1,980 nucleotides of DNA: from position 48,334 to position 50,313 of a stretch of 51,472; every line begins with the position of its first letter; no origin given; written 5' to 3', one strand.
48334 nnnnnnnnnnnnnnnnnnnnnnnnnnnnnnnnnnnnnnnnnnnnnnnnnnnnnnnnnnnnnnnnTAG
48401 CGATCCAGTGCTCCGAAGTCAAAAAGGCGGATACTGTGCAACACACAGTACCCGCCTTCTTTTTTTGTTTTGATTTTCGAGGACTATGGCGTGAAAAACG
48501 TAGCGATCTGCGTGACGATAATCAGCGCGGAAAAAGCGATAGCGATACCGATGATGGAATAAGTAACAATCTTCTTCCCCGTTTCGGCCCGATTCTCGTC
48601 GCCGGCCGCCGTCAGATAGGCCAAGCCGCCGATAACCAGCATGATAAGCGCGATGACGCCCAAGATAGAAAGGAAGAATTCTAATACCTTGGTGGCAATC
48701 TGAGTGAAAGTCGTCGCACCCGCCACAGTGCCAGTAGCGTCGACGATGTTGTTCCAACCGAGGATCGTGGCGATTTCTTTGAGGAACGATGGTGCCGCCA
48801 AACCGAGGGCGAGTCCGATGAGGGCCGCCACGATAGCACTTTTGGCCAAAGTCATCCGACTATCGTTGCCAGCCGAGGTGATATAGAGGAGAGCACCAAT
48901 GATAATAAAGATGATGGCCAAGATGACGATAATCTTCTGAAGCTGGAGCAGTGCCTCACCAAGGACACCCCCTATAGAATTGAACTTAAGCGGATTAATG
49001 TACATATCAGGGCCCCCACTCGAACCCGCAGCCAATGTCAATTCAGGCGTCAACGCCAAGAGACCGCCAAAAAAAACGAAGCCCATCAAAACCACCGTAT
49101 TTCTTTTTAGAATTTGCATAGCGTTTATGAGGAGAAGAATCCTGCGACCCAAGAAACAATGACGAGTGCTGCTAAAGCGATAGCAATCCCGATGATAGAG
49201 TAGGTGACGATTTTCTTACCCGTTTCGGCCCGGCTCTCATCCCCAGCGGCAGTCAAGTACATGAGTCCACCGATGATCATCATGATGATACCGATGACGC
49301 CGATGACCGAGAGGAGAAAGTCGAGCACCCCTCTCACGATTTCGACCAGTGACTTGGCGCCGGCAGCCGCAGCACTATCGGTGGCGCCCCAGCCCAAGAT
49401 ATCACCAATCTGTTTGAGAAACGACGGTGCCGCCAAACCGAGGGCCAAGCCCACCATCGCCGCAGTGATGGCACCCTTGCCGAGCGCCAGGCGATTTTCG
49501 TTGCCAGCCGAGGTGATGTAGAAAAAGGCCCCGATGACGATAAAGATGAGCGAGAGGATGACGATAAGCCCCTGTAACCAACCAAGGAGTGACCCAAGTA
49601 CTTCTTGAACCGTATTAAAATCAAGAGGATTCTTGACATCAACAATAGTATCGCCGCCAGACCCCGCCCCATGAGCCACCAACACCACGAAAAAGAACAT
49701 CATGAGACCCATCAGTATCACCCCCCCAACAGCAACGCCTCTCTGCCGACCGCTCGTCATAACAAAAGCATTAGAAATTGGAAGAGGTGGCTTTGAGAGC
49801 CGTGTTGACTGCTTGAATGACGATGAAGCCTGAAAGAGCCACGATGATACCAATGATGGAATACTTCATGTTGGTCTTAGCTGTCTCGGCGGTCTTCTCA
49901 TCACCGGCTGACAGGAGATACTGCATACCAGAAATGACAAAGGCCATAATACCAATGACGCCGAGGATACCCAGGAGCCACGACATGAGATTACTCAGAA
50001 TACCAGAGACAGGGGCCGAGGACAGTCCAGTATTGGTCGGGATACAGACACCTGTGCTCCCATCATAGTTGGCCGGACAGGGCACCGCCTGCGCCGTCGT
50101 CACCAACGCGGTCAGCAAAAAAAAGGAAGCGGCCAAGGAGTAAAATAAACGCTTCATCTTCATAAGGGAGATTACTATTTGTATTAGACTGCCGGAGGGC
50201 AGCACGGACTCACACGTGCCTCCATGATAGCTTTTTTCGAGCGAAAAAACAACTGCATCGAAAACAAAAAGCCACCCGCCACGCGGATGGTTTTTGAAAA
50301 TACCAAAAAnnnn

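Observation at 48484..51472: Array of at least six TrbC/VirB2-like pilin-type genes (8 modules, two double-module fusions) with no secretion machinery in view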

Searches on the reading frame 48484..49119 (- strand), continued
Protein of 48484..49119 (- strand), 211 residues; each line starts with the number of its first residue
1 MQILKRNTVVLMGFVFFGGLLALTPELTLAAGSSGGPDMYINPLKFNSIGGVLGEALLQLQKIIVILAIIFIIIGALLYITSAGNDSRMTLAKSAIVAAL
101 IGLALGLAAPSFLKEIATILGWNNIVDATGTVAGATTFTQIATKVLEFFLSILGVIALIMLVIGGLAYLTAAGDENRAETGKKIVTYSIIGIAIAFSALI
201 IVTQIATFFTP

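Call 53: search_protein_families(library=pfam, max_evalue=0.01, proteins=[L047:438-2210:+, L086:1-2947:-, L003:7490-8566:+, L012:12-2336:+, L035:676-3474:+, L031:6999-9305:+, L062:8249-10501:+, L083:5563-8052:+])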
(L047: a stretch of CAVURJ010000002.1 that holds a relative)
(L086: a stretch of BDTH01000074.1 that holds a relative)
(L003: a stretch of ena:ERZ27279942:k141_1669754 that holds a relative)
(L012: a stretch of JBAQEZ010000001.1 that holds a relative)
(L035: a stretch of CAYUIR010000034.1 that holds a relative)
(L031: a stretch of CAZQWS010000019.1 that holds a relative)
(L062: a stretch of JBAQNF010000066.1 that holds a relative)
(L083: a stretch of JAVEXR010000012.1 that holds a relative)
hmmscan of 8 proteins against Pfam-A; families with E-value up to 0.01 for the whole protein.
L047:438-2210:+ (590 aa): 12 families
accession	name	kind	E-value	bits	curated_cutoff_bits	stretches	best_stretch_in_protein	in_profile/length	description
PF00437.27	T2SSE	-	1.6e-137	458.6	24.9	1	185-586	7-370/370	Type II/IV secretion system protein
PF05157.20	MshEN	-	8.7e-17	61.3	23.1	1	66-152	1-88/90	MshEN domain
PF13191.12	AAA_16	-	6.5e-05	23.9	32.6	1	314-388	17-81/167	AAA ATPase domain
PF13401.12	AAA_22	-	0.00029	21.6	27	1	319-354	4-39/130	AAA domain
PF25199.1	nSTAND_NTPase5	-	0.0006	20.1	34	1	313-357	34-79/145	Novel STAND NTPase 5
PF13555.12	AAA_29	-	0.00091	19.4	27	1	318-345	20-47/61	P-loop containing region of AAA domain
PF03266.21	NTPase_1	-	0.0023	18.2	23.9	0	323-351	2-30/168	NTPase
PF20720.3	nSTAND3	-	0.003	17.7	27.2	0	316-343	13-40/155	Novel STAND NTPase 3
PF13245.12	AAA_19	-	0.0034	18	25.1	1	310-348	3-39/134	AAA domain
PF13604.12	AAA_30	-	0.004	17.3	27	1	310-345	8-43/191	AAA domain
PF13476.12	AAA_23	-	0.0055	17.8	27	0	314-337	13-36/201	AAA domain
PF04851.21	ResIII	-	0.0058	17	22.5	0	308-346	11-49/164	Type III restriction enzyme, res subunit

L086:1-2947:- (982 aa): 39 families (the best 25 are shown)
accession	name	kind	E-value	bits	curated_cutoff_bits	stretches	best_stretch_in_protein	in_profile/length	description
PF00437.27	T2SSE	-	4.7e-218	723.6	24.9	2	169-572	5-370/370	Type II/IV secretion system protein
PF25199.1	nSTAND_NTPase5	-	3.1e-11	43.7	34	1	307-367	29-91/145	Novel STAND NTPase 5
PF13401.12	AAA_22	-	2e-09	38.3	27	1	317-353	4-40/130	AAA domain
PF01637.24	ATPase_2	-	3.5e-08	34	33.2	1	307-376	8-78/225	ATPase domain predominantly from Archaea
PF20720.3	nSTAND3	-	3.9e-08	33.6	27.2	1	307-357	7-56/155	Novel STAND NTPase 3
PF13555.12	AAA_29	-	2e-07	31.1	27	0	765-791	21-47/61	P-loop containing region of AAA domain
PF04851.21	ResIII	-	2.5e-07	31.2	22.5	0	306-345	11-50/164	Type III restriction enzyme, res subunit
PF00004.35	AAA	-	5.2e-07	30.6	21.2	0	321-352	1-29/131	ATPase family associated with various cellular activities (AAA)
PF13173.12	AAA_14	-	1.4e-06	28.8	27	0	319-361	3-46/129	AAA domain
PF13191.12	AAA_16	-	1.5e-06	29.3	32.6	0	755-815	12-78/167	AAA ATPase domain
PF13604.12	AAA_30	-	1.7e-06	28.3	27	0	311-350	11-50/191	AAA domain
PF00005.33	ABC_tran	-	4.5e-06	27.7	25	0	772-806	17-51/137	ABC transporter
PF03215.21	Rad17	-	4.6e-06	27.1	23.8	0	763-791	42-70/186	Rad17 P-loop domain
PF13662.12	Toprim_4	-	1.1e-05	26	25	0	310-349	47-81/85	Toprim domain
PF13245.12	AAA_19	-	2.3e-05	25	25.1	0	766-820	11-53/134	AAA domain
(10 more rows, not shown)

L003:7490-8566:+ (358 aa): 2 families
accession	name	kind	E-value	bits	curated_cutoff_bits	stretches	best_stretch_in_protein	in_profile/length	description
PF01464.25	SLT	-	7.6e-16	58.2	21.3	1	186-310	4-107/117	Transglycosylase SLT domain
PF18895.5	T4SS_pilin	-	6.3e-06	26.6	26.6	1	60-119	13-71/71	Type IV secretion system pilin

L012:12-2336:+ (774 aa): 1 family
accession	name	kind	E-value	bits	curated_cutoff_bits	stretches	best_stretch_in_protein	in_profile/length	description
PF18895.5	T4SS_pilin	-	0.00017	22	26.6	1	3-42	33-71/71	Type IV secretion system pilin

L035:676-3474:+ (932 aa): 3 families
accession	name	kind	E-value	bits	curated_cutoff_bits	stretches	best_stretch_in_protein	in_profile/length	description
PF18895.5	T4SS_pilin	-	4.5e-18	65.5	26.6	2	858-925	3-69/71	Type IV secretion system pilin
PF19607.4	DUF6112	-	0.0022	18.2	25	0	778-836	16-76/88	Family of unknown function (DUF6112)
PF07843.16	DUF1634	-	0.0028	18.2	27.5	0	786-823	5-42/102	Protein of unknown function (DUF1634)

L031:6999-9305:+ (768 aa): 1 family
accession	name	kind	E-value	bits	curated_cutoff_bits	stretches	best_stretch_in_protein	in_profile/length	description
PF18895.5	T4SS_pilin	-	3.8e-20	72.2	26.6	2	607-672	4-68/71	Type IV secretion system pilin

L062:8249-10501:+ (750 aa): 2 families
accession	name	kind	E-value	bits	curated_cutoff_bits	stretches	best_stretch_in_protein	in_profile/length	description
PF18895.5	T4SS_pilin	-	3.6e-15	56.2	26.6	2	676-744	2-69/71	Type IV secretion system pilin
PF04956.18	TrbC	-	0.00013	22.5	27.9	1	574-657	25-96/98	TrbC/VIRB2 pilin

L083:5563-8052:+ (829 aa): 3 families
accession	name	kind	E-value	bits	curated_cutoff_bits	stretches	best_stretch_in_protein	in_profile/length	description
PF00082.27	Peptidase_S8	-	6.7e-19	68.7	21.8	1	65-324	3-277/288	Subtilase family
PF01464.25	SLT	-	4.8e-05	23.4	21.3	1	670-773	13-100/117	Transglycosylase SLT domain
PF18895.5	T4SS_pilin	-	0.00016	22.1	26.6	1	525-588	9-71/71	Type IV secretion system pilin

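Call 59: list_cluster_members(proteins=[P0261, window:48484-49119:-])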
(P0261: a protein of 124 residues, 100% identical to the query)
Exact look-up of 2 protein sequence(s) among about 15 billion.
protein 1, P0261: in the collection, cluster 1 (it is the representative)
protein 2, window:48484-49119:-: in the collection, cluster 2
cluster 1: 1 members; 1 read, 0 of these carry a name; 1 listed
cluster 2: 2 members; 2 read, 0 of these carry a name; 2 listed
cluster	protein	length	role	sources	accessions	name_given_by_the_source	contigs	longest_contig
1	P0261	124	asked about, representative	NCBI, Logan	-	-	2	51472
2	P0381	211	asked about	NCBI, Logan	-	-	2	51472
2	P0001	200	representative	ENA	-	-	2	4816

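Call 85: search_protein_families(library=pfam, max_evalue=0.00001, proteins=[L045:426-2390:-, L045:5293-7179:+, L038:2350-4197:+, L038:4286-6049:-, L038:6069-7880:-, L020:4085-5965:+, L045:12406-13878:+, L045:14501-15793:+, L028:9482-10765:+, L038:14112-15473:+])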
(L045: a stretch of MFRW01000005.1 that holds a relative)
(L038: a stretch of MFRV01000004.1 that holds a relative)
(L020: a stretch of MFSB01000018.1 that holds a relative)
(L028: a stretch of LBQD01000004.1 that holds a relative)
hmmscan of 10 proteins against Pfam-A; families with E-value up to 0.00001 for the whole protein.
L045:426-2390:- (654 aa): 8 families
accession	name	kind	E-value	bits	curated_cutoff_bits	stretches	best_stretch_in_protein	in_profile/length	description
PF00009.33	GTP_EFTU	-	6.9e-39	133.8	26.5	1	167-322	6-183/188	Elongation factor Tu GTP binding domain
PF11987.13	IF-2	-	8.4e-35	119.7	27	1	433-544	5-117/117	Translation-initiation factor 2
PF22042.2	EF-G_D2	-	1.8e-18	66.8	27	1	341-416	5-83/84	Elongation factor G domain 2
PF01926.29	MMR_HSR1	-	7.8e-14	52.2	21.9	1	167-272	2-113/113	50S ribosome-binding GTPase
PF04760.21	IF2_N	-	3.1e-12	46.5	25.3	1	78-128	2-53/53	Translation initiation factor IF-2, N-terminal region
PF03144.31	GTP_EFTU_D2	-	9e-09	36.1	30.3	1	577-642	3-72/73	Elongation factor Tu domain 2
PF00071.28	Ras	-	1.2e-06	28.6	21.6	1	168-321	3-156/162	Ras family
PF14578.12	GTP_EFTU_D4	-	3.2e-06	27.4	23.8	0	572-642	15-85/86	Elongation factor Tu domain 4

L045:5293-7179:+ (628 aa): 6 families
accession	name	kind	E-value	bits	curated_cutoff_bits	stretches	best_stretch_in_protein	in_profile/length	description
PF00009.33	GTP_EFTU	-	1e-54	185.4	26.5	1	35-222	2-187/188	Elongation factor Tu GTP binding domain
PF21018.2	BipA_C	-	1.2e-39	134.9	23.8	1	509-617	1-109/110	TypA/BipA C-terminal domain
PF00679.30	EFG_C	-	1.9e-19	69.9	27.9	1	422-506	3-87/89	Elongation factor G C-terminus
PF03144.31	GTP_EFTU_D2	-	2e-14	54.2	30.3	1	246-316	1-73/73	Elongation factor Tu domain 2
PF22042.2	EF-G_D2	-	1.4e-11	44.8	27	1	237-317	7-83/84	Elongation factor G domain 2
PF01926.29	MMR_HSR1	-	3.6e-07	30.7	21.9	1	39-156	2-113/113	50S ribosome-binding GTPase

L038:2350-4197:+ (615 aa): 6 families
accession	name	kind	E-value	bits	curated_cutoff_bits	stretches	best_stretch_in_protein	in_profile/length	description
PF00009.33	GTP_EFTU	-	8.3e-54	182.5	26.5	1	22-208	2-186/188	Elongation factor Tu GTP binding domain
PF21018.2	BipA_C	-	8.3e-39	132.2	23.8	1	497-604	2-109/110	TypA/BipA C-terminal domain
PF00679.30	EFG_C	-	6.5e-19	68.2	27.9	1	409-493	3-87/89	Elongation factor G C-terminus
PF03144.31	GTP_EFTU_D2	-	4.6e-16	59.5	30.3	1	233-303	1-73/73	Elongation factor Tu domain 2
PF22042.2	EF-G_D2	-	1.3e-10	41.7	27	1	224-304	7-83/84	Elongation factor G domain 2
PF01926.29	MMR_HSR1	-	6.9e-07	29.8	21.9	1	26-143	2-113/113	50S ribosome-binding GTPase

L038:4286-6049:- (587 aa): 3 families
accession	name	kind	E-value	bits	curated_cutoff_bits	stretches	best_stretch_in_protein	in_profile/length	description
PF00295.23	Glyco_hydro_28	-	1.9e-34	119.7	22.9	1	155-500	7-308/324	Glycosyl hydrolases family 28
PF12708.12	Pect-lyase_RHGA_epim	-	1e-09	39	27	0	124-177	3-58/213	Rhamnogalacturonase A/epimerase, pectate lyase-like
PF13229.12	Beta_helix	-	3.6e-07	30.4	25.9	0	310-445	12-124/158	Right handed beta helix region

L038:6069-7880:- (603 aa): 1 family
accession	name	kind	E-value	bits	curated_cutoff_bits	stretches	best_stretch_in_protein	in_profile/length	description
PF13231.12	PMT_2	-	1.9e-10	41.6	26.1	1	107-215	23-131/160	Dolichyl-phosphate-mannose-protein mannosyltransferase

L020:4085-5965:+ (626 aa): 5 families
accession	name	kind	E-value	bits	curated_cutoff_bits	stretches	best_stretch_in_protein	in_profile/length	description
PF00009.33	GTP_EFTU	-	1.2e-51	175.4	26.5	1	14-217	2-184/188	Elongation factor Tu GTP binding domain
PF21018.2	BipA_C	-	5e-39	132.9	23.8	1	507-615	1-109/110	TypA/BipA C-terminal domain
PF00679.30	EFG_C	-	8.7e-18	64.6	27.9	1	420-504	3-87/89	Elongation factor G C-terminus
PF03144.31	GTP_EFTU_D2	-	4.4e-16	59.5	30.3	1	244-314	1-73/73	Elongation factor Tu domain 2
PF22042.2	EF-G_D2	-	4.4e-11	43.2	27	1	236-314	8-82/84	Elongation factor G domain 2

L045:12406-13878:+ (490 aa): 3 families
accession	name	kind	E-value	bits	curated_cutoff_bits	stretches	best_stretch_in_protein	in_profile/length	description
PF08529.16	NusA_N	-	3.2e-30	105.2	23.8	1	72-223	1-119/119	NusA N-terminal domain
PF13184.12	KH_5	-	3.1e-27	94.9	27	1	328-393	1-66/69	NusA-like KH domain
PF00575.29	S1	-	1.6e-08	35.2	22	1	232-293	3-71/74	S1 RNA binding domain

L045:14501-15793:+ (430 aa): 3 families
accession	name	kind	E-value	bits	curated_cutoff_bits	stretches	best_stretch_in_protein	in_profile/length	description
PF05697.18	Trigger_N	-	1.1e-37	129.9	22.2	1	1-150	1-143/144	Bacterial trigger factor protein (TF)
PF05698.19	Trigger_C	-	4.7e-31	108.5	22.7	1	268-426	1-160/162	Bacterial trigger factor protein (TF) C-terminus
PF00254.34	FKBP_C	-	2e-14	54.1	21.1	1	163-244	3-93/94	FKBP-type peptidyl-prolyl cis-trans isomerase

L028:9482-10765:+ (427 aa): 3 families
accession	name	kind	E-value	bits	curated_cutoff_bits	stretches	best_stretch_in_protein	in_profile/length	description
PF08529.16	NusA_N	-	1.2e-31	109.8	23.8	1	19-184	1-119/119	NusA N-terminal domain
PF13184.12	KH_5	-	6.4e-30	103.5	27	1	289-357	1-69/69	NusA-like KH domain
PF00575.29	S1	-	1.4e-08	35.4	22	1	193-252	3-69/74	S1 RNA binding domain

L038:14112-15473:+ (453 aa): 3 families
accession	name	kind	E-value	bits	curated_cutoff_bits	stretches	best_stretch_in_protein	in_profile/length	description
PF13184.12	KH_5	-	3.5e-28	98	27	1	285-352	1-68/69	NusA-like KH domain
PF08529.16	NusA_N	-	4.1e-28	98.4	23.8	1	24-180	1-119/119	NusA N-terminal domain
PF00575.29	S1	-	7.9e-07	29.8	22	1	189-250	3-71/74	S1 RNA binding domain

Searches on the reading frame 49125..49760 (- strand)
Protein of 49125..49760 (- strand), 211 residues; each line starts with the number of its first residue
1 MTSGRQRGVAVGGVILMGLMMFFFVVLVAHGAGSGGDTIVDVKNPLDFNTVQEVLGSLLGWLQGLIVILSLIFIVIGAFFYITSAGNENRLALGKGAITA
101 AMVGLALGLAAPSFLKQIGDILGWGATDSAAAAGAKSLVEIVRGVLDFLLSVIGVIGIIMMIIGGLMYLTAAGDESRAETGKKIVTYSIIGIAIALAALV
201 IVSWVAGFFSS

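Call 5: search_protein_families(library=pfam, max_evalue=1, proteins=[window:49125-49760:-])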
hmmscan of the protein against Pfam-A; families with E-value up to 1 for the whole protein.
window:49125-49760:- (211 aa): 6 families
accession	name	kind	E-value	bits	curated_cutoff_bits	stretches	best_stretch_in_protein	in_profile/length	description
PF18895.5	T4SS_pilin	-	1.9e-17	63.6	26.6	2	135-205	2-71/71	Type IV secretion system pilin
PF05987.18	DUF898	-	0.031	13.8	28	0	92-205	134-245/336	Bacterial protein of unknown function (DUF898)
PF13273.12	DUF4064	-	0.15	12.7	32.1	1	14-105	16-100/102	Protein of unknown function (DUF4064)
PF13677.11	MotB_plug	-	0.24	11.5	24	1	16-29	25-38/58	Membrane MotB of proton-channel complex MotA/MotB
PF04290.18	DctQ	-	0.46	10.8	28.3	1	140-202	59-123/132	Tripartite ATP-independent periplasmic transporters, DctQ component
PF19862.4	DUF6336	-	0.9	10.3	25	1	58-116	42-97/128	Family of unknown function (DUF6336)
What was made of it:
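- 49125..49760 (-): F_211: a double-module VirB2-type pilin and paralogue of G. PF18895 at 63.6 bits with 2 stretches (call 5).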

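Call 6: search_protein_families(library=ncbifam, max_evalue=1, proteins=[window:49125-49760:-])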
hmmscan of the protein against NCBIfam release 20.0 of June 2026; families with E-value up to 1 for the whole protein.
window:49125-49760:- (211 aa): 3 families
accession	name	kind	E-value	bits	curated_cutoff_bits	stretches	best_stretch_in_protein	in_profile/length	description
NF045849.1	ICE_MMCAP2_0565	equivalog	3.8e-10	39.3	40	2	135-207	6-78/80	Mbov_0395 family pilin-like conjugal transfer protein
NF033218.1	anchor_AmaP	equivalog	0.00066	19.5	55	2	15-92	13-81/166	alkaline shock response membrane anchor protein AmaP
NF008977.0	PRK12324.1-2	equivalog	0.17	11.2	234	0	136-202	192-254/297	decaprenyl-phosphate phosphoribosyltransferase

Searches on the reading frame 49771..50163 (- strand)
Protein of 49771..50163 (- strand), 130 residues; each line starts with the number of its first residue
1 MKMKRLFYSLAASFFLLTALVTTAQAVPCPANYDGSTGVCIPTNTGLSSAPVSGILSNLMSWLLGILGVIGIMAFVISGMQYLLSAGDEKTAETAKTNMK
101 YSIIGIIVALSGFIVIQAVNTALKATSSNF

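Call 5: search_protein_families(library=pfam, max_evalue=1, proteins=[window:49771-50163:-])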
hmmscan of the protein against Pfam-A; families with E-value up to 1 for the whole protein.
window:49771-50163:- (130 aa): 3 families
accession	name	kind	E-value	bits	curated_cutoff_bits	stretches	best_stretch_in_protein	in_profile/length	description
PF18895.5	T4SS_pilin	-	7.4e-11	42.4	26.6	1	51-111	4-63/71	Type IV secretion system pilin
PF02322.20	Cyt_bd_oxida_II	-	0.02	14.7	35.6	1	9-117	121-209/302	Cytochrome bd terminal oxidase subunit II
PF04746.17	DUF575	-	0.14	12.9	25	1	55-95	8-48/101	Protein of unknown function (DUF575)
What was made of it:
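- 49771..50163 (-): E_130: a single-module pilin with two Cys in the N-terminal outer segment. PF18895 at 42.4 bits (call 5).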

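Call 6: search_protein_families(library=ncbifam, max_evalue=1, proteins=[window:49771-50163:-])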
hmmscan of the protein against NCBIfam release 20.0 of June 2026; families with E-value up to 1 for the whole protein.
window:49771-50163:- (130 aa): 4 families
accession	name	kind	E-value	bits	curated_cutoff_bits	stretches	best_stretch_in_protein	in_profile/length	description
NF045849.1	ICE_MMCAP2_0565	equivalog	5.4e-10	38.8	40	1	51-120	8-77/80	Mbov_0395 family pilin-like conjugal transfer protein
NF006547.1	PRK09040.1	equivalog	0.066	12.6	194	1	48-94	9-52/213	hypothetical protein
NF040945.1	CCC_membrane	equivalog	0.14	12.6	65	1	52-116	7-75/99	CCC motif membrane protein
NF040554.1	mini_HHHH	equivalog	0.25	11.6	40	1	3-28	1-27/45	HHHH-motif protein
